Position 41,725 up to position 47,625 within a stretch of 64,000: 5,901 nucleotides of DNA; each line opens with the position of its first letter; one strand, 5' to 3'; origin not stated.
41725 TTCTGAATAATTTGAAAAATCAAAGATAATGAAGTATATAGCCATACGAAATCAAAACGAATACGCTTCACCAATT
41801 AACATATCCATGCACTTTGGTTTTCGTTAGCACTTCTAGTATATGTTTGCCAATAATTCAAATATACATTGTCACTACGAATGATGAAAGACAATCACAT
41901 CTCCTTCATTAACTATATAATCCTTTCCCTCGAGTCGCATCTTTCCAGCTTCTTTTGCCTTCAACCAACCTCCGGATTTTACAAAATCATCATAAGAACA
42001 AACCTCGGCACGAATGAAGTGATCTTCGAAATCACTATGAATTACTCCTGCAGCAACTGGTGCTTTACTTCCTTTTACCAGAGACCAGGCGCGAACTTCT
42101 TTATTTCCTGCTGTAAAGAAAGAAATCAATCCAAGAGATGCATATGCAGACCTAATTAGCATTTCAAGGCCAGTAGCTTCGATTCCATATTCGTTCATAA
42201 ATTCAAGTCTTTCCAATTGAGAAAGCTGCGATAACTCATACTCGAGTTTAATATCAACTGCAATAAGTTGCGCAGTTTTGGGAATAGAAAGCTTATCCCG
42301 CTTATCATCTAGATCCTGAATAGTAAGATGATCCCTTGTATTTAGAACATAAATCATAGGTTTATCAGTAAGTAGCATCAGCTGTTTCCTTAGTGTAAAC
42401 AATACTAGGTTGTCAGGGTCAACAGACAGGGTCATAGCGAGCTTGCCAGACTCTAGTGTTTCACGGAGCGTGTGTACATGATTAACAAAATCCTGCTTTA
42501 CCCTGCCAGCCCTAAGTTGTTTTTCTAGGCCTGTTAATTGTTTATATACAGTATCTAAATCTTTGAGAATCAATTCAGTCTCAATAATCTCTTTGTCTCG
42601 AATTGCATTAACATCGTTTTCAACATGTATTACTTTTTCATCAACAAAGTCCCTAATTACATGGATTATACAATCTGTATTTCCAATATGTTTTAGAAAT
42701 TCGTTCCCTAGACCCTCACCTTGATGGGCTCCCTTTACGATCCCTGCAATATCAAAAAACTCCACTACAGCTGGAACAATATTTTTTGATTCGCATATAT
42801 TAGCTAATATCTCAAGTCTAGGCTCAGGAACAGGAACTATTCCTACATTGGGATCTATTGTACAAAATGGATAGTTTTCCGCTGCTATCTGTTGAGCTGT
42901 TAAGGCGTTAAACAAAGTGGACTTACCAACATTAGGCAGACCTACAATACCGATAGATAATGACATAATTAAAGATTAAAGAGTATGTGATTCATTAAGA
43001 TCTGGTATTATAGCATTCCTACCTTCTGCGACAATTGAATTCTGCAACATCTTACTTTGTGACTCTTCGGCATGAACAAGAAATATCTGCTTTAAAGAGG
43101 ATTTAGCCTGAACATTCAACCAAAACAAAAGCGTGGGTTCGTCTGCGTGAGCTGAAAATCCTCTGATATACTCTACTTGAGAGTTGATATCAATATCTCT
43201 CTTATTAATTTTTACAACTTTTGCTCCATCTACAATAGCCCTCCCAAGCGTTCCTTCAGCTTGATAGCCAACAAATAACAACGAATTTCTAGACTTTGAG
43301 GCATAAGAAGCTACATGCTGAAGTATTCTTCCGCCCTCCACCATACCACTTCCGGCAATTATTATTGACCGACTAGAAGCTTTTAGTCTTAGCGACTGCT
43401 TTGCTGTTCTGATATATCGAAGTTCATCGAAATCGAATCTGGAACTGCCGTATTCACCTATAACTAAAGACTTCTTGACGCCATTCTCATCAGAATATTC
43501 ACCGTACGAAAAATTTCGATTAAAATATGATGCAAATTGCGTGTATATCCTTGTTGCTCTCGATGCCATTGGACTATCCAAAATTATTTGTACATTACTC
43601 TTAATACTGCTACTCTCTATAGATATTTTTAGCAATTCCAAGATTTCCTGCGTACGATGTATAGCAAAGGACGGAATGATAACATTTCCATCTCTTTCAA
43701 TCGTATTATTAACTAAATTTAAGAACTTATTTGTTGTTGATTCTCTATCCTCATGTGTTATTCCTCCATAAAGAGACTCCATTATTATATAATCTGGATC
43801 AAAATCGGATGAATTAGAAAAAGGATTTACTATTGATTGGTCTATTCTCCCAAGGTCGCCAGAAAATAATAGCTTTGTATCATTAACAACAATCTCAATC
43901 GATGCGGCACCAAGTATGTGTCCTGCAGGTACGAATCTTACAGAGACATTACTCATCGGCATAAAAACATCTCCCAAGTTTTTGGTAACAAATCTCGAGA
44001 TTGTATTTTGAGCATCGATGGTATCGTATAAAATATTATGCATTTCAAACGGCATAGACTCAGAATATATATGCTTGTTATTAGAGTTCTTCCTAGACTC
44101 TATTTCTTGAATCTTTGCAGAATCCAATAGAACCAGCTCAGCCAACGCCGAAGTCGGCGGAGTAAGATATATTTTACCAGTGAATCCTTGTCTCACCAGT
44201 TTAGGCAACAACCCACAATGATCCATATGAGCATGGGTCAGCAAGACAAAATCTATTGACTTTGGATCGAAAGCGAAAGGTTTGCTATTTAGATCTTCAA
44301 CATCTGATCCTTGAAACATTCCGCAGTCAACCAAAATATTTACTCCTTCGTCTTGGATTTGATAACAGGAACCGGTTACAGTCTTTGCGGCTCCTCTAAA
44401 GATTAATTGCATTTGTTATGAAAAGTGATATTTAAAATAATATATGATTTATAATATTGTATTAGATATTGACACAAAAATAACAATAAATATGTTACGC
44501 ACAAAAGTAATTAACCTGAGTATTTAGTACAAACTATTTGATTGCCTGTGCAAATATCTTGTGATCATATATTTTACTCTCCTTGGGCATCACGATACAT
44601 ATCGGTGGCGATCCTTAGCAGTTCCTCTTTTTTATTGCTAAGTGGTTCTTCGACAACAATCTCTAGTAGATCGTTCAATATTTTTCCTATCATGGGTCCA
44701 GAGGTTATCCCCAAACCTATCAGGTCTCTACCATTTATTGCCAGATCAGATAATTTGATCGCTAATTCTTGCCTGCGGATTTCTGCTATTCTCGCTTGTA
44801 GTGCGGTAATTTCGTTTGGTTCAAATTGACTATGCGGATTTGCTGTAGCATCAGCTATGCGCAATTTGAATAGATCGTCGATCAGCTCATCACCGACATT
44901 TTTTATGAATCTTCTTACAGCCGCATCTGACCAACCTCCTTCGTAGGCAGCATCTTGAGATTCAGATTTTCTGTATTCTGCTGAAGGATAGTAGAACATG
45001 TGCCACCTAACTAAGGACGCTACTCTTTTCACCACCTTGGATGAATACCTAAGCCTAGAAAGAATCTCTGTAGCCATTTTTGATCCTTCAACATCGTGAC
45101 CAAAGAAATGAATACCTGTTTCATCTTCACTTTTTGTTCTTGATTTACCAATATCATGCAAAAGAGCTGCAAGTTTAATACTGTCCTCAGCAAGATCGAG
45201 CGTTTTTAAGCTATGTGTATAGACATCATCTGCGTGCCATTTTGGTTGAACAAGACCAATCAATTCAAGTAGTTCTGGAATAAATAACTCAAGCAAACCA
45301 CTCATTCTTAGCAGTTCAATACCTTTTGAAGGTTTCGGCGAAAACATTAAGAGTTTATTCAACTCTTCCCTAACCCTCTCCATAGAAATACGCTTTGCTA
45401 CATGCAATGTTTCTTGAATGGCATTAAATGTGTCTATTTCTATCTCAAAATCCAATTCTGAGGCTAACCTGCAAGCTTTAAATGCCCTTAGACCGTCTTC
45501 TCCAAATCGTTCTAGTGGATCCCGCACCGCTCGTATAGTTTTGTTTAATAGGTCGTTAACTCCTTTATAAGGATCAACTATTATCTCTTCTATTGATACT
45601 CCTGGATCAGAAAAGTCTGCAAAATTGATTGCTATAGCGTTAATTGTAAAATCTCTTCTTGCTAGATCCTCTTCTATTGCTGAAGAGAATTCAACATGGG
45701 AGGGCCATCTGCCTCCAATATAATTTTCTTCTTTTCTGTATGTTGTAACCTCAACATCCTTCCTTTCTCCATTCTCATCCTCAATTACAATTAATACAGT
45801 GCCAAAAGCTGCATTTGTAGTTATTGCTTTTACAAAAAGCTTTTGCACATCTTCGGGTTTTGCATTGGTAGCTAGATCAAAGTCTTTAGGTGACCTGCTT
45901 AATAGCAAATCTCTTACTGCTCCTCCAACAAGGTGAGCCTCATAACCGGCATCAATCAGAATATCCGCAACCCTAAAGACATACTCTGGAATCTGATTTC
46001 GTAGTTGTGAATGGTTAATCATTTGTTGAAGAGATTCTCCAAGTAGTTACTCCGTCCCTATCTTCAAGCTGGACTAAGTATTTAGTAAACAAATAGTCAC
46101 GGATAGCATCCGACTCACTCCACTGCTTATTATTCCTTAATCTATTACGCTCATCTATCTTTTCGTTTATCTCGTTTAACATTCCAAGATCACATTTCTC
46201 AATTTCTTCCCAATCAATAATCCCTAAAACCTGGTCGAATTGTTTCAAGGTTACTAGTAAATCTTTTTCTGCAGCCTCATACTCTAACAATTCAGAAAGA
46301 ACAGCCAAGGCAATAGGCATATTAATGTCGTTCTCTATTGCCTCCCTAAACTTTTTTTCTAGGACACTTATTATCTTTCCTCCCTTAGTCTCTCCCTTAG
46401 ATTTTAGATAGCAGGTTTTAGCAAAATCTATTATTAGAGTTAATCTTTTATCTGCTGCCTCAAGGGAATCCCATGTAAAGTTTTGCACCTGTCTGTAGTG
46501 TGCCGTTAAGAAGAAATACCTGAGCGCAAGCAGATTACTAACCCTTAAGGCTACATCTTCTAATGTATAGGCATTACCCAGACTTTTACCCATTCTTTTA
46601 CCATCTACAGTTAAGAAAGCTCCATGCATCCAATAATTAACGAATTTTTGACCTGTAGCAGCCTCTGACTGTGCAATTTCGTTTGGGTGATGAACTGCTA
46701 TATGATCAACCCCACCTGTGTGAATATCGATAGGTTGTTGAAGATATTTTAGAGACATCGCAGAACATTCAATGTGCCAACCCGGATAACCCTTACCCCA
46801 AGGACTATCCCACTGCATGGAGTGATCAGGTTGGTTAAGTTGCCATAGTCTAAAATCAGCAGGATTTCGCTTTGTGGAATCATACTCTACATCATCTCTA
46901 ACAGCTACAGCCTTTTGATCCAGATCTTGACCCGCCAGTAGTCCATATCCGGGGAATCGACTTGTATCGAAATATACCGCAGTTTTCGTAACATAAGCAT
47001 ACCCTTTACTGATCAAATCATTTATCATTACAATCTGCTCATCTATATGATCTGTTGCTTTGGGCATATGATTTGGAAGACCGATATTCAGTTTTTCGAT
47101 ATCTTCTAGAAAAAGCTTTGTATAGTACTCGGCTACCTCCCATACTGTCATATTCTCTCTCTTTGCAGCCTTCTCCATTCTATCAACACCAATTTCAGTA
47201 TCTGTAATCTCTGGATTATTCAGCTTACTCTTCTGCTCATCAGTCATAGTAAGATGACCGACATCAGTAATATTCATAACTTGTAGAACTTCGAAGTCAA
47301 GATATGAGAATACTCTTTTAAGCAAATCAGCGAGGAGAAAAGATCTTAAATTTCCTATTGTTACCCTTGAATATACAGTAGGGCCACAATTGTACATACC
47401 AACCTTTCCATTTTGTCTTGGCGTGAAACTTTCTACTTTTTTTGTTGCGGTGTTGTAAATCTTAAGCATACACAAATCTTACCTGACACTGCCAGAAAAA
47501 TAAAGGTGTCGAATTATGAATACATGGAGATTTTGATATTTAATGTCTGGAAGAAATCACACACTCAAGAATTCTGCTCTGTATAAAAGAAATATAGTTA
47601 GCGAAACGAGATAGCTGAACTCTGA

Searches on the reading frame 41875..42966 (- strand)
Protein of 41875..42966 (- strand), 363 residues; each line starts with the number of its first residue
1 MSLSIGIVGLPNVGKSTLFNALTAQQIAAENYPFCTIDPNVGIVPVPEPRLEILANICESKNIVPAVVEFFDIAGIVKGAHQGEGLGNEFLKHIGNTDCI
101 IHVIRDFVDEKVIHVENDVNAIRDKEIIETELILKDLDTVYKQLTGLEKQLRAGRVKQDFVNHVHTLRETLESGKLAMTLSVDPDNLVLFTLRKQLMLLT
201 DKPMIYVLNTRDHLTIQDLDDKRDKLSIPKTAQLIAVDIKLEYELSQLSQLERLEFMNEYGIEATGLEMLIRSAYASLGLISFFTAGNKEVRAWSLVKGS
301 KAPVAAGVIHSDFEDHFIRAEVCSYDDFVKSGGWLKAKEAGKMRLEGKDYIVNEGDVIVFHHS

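Call 50: search_protein_families(library=pfam, proteins=[window:41875-42966:-], max_evalue=0.0001)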
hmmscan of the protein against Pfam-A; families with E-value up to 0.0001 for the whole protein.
window:41875-42966:- (363 aa): 3 families
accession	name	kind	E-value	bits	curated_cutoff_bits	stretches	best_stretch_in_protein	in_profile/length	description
PF06071.19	YchF-GTPase_C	-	1.4e-35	121.7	27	1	280-361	1-82/84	Protein of unknown function (DUF933)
PF01926.29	MMR_HSR1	-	8.3e-23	81.1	21.9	1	5-125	2-102/113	50S ribosome-binding GTPase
PF02421.24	FeoB_N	-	8.1e-09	35.6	27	1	5-46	3-44/156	Ferrous iron transport protein B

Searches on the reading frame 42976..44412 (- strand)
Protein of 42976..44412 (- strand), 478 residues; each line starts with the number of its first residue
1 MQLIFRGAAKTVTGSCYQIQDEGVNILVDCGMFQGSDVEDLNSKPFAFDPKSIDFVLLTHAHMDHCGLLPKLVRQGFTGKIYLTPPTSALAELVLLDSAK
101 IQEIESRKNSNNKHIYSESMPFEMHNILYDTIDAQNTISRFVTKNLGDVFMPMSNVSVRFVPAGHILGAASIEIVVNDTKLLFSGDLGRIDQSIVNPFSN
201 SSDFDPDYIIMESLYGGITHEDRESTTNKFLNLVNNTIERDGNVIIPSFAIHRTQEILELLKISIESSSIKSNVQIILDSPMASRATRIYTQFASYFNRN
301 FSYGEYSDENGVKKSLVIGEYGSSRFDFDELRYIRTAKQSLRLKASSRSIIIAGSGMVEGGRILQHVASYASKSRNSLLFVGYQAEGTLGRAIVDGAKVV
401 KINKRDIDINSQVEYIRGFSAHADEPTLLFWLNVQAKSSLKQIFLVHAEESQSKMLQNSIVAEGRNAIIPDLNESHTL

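Call 50: search_protein_families(library=pfam, proteins=[window:42976-44412:-], max_evalue=0.0001)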
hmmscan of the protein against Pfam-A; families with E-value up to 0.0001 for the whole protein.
window:42976-44412:- (478 aa): 6 families
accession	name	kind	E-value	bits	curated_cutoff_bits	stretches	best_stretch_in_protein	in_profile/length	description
PF10996.14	Beta-Casp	-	2.2e-29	102.9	27.7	1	254-393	1-120/120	Beta-Casp domain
PF00753.33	Lactamase_B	-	5.5e-17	62.8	22.7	1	13-231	5-178/196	Metallo-beta-lactamase superfamily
PF07521.17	RMMBL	-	3.3e-11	43.5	21.6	1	406-470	1-63/63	Zn-dependent metallo-hydrolase RNA specificity domain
PF16661.11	Lactamase_B_6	-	6.7e-10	39.1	27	1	20-196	3-171/193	Metallo-beta-lactamase superfamily domain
PF12706.13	Lactamase_B_2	-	3.9e-08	33.6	27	1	25-109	2-83/200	Beta-lactamase superfamily domain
PF13483.12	Lactamase_B_3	-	5.8e-05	23.6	24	0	13-68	6-52/160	Beta-lactamase superfamily domain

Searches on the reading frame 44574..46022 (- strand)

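Call 50: search_protein_families(library=pfam, proteins=[window:44574-46022:-], max_evalue=0.0001)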
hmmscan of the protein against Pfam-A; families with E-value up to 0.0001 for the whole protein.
window:44574-46022:- (482 aa): 4 families
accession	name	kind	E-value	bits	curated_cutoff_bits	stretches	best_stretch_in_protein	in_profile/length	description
PF01743.26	PolyA_pol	-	2e-33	115.9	23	1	30-164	2-126/126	Poly A polymerase head domain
PF12627.12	PolyA_pol_RNAbd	-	2.1e-15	56.7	22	1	191-251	1-60/64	Probable RNA and SrmB- binding site of polymerase A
PF13735.12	tRNA_NucTran2_2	-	1.2e-11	45.2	27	1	409-471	85-148/149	tRNA nucleotidyltransferase domain 2 putative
PF01966.28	HD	-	7.5e-11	42.8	22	1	268-359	2-93/116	HD domain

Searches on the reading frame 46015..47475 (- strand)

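Call 50: search_protein_families(library=pfam, proteins=[window:46015-47475:-], max_evalue=0.0001)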
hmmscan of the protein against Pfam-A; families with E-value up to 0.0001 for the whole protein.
window:46015-47475:- (486 aa): 2 families
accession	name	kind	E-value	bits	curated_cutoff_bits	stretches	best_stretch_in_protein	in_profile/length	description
PF01406.26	tRNA-synt_1e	-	8.5e-91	304.9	27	1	17-341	2-299/301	tRNA synthetases class I (C) catalytic domain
PF09334.17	tRNA-synt_1g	-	2.1e-05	23.9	20.1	0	267-338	300-371/391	tRNA synthetases class I (M)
